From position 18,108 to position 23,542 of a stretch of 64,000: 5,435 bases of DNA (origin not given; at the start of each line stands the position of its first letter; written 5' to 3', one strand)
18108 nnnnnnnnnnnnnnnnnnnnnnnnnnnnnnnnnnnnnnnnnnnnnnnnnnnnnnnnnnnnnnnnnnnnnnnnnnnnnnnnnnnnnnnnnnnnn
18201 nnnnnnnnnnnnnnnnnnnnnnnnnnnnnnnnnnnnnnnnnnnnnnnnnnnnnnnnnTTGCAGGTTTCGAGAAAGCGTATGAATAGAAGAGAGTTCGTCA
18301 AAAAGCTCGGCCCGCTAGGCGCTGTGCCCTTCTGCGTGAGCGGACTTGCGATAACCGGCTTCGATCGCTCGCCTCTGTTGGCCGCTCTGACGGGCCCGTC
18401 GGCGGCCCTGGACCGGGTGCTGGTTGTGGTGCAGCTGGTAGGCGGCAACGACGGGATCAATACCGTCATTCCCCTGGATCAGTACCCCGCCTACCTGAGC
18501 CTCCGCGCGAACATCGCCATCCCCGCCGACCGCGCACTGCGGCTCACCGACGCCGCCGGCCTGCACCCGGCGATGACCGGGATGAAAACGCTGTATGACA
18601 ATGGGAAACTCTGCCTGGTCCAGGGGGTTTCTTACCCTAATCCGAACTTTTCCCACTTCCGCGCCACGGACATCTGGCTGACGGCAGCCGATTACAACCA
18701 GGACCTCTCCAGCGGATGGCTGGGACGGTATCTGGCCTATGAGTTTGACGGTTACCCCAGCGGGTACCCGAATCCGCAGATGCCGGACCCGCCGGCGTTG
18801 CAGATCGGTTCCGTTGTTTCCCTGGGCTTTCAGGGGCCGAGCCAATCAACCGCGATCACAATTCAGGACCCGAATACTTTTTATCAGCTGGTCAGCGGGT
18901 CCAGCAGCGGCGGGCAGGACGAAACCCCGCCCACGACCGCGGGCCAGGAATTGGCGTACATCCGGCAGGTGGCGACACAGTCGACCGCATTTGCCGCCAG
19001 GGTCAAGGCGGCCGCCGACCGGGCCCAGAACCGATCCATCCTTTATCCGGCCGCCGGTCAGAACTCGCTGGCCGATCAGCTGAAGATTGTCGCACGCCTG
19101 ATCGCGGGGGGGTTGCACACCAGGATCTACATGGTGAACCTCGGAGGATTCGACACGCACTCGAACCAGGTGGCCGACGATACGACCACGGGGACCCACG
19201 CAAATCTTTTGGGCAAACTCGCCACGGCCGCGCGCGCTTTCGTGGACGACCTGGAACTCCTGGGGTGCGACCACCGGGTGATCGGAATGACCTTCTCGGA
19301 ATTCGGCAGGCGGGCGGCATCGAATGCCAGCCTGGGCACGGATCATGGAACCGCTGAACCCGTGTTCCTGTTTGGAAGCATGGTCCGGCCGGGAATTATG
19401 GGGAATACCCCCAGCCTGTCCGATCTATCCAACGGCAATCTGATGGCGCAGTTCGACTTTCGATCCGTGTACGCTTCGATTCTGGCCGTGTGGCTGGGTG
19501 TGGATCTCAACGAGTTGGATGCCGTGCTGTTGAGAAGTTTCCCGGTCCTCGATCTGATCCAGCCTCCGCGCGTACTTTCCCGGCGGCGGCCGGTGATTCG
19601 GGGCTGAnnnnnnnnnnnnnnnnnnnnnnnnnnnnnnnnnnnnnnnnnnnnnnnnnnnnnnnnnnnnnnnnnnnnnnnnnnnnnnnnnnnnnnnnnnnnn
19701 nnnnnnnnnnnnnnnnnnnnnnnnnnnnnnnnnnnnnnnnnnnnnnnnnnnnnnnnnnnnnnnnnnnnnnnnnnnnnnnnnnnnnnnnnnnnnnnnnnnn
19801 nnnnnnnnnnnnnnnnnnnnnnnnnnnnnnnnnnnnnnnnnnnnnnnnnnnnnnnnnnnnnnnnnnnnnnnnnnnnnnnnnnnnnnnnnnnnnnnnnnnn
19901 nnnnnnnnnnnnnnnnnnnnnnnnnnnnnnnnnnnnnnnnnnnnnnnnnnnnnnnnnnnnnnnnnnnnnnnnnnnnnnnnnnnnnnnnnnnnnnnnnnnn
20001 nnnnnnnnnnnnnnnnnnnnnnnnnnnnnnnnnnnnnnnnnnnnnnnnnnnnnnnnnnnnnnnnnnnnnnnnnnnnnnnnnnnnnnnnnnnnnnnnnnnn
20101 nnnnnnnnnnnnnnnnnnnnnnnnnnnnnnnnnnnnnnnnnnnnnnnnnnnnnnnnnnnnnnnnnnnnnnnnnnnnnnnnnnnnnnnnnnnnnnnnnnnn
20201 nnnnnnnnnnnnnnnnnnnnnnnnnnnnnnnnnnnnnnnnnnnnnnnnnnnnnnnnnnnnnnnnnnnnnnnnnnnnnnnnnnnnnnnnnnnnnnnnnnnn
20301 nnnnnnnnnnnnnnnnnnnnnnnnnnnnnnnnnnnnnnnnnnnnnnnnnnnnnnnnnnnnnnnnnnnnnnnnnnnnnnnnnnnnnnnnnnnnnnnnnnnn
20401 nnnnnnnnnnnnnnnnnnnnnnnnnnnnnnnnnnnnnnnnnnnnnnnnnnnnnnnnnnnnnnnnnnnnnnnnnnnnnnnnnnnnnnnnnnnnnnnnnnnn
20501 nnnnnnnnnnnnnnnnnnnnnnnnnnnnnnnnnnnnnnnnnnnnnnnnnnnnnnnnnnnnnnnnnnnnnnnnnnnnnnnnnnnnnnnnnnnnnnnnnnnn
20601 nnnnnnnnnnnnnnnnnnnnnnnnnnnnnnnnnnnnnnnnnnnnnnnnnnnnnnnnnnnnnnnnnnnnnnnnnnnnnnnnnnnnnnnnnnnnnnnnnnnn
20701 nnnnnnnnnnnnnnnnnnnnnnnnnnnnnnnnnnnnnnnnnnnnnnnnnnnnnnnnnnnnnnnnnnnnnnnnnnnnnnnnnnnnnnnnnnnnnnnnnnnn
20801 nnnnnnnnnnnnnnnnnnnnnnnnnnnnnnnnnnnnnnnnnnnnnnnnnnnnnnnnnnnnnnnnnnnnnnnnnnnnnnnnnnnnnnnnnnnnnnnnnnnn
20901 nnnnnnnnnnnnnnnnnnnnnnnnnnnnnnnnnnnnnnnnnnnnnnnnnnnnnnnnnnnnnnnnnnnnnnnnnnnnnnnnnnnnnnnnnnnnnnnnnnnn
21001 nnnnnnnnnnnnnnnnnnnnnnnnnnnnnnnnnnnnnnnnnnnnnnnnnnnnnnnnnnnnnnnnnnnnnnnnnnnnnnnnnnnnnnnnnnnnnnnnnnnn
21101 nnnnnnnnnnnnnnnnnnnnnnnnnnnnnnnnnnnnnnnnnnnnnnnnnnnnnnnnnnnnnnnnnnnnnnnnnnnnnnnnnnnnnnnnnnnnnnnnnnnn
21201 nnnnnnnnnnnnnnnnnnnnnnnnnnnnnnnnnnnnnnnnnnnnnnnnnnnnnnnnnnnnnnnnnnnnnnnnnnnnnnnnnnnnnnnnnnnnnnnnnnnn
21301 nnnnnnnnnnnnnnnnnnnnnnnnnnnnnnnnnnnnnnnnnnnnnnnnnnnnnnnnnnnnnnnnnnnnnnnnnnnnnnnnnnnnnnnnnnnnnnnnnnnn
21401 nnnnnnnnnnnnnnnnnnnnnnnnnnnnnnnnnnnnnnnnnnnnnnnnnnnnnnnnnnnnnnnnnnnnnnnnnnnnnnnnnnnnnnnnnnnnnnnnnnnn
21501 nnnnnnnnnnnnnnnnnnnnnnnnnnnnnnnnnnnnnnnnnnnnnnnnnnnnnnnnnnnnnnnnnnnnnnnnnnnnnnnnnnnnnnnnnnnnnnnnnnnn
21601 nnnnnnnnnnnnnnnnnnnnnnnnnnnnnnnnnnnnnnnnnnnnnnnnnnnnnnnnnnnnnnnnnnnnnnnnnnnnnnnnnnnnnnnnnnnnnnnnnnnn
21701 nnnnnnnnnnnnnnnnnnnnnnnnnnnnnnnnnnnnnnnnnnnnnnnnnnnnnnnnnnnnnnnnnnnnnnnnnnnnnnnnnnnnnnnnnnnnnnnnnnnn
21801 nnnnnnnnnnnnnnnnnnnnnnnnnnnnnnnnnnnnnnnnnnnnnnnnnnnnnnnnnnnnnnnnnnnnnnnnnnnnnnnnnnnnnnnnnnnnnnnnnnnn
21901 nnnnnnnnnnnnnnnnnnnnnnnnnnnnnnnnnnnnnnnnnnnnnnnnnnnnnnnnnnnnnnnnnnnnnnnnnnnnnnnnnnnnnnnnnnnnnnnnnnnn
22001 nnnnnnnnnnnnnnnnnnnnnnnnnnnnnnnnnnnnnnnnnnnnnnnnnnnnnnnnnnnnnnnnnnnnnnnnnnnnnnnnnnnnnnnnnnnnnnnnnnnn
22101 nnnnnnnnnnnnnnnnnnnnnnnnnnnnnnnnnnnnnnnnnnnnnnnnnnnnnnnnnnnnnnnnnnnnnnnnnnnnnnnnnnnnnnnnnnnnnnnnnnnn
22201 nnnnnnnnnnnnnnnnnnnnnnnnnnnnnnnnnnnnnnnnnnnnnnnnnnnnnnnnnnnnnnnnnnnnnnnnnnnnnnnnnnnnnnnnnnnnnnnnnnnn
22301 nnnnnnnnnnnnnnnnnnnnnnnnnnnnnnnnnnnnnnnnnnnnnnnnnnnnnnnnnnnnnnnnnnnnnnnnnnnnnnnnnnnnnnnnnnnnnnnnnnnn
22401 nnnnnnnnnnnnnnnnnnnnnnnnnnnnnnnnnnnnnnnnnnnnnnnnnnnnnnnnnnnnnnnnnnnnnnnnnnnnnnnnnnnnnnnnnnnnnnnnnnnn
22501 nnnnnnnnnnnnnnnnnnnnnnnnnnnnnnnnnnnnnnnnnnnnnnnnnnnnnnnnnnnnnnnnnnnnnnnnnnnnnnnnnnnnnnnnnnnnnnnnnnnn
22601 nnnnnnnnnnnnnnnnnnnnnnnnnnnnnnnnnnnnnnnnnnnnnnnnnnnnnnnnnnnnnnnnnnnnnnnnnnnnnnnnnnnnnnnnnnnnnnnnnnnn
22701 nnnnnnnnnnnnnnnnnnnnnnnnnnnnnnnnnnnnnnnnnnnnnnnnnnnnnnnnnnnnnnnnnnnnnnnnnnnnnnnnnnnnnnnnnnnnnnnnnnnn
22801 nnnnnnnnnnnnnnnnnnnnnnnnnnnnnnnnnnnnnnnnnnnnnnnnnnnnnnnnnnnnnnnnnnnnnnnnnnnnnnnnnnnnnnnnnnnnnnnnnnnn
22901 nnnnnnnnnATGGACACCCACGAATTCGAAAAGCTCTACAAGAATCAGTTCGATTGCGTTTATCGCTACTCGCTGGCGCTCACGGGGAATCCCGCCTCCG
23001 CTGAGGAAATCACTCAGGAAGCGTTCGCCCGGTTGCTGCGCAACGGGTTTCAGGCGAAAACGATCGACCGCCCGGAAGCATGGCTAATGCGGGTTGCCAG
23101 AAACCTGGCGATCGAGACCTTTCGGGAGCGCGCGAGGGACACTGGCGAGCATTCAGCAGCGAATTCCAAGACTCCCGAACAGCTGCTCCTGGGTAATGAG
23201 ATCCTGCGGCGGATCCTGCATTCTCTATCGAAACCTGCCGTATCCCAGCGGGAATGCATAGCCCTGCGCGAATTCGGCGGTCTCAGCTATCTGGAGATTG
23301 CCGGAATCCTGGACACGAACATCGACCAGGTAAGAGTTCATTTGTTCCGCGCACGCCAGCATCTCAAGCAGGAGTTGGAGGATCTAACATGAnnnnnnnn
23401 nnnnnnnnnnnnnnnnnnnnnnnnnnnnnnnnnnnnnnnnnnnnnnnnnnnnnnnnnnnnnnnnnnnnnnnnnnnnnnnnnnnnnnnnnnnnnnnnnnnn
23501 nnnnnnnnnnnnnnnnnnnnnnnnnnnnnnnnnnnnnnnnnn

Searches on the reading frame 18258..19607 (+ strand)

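Call 7: search_protein_families(library=pfam, proteins=[window:18258-19607:+])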
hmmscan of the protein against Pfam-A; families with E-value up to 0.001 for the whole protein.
window:18258-19607:+ (449 aa): 1 family
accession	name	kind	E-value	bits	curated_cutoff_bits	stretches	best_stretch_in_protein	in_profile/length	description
PF07394.17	DUF1501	-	8.1e-18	65.2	27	1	226-390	179-342/390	Protein of unknown function (DUF1501)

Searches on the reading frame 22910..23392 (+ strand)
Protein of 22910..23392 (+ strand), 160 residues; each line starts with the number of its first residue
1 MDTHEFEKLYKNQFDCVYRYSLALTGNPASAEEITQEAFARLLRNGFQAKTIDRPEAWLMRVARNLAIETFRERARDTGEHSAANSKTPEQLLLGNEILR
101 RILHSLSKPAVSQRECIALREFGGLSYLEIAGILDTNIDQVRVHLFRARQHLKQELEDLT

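Call 49: search_protein_families(library=pfam, max_evalue=0.05, proteins=[window:22910-23392:+])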
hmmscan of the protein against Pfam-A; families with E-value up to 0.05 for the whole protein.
window:22910-23392:+ (160 aa): 5 families
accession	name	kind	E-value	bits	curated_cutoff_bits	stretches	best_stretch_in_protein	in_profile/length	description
PF04542.20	Sigma70_r2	-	1.6e-12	47.4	24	1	17-76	9-70/71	Sigma-70 region 2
PF08281.18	Sigma70_r4_2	-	7.1e-11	42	25.7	1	113-152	15-54/54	Sigma-70, region 4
PF04545.22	Sigma70_r4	-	1.3e-05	25.1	24.1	1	113-154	9-50/50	Sigma-70, region 4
PF07638.17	Sigma70_ECF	-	0.00027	21.3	21.1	1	84-157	115-184/185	ECF sigma factor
PF22029.2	PhyR_sigma2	-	0.0028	18.1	27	1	19-62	10-53/55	Sigma2 domain of PhyR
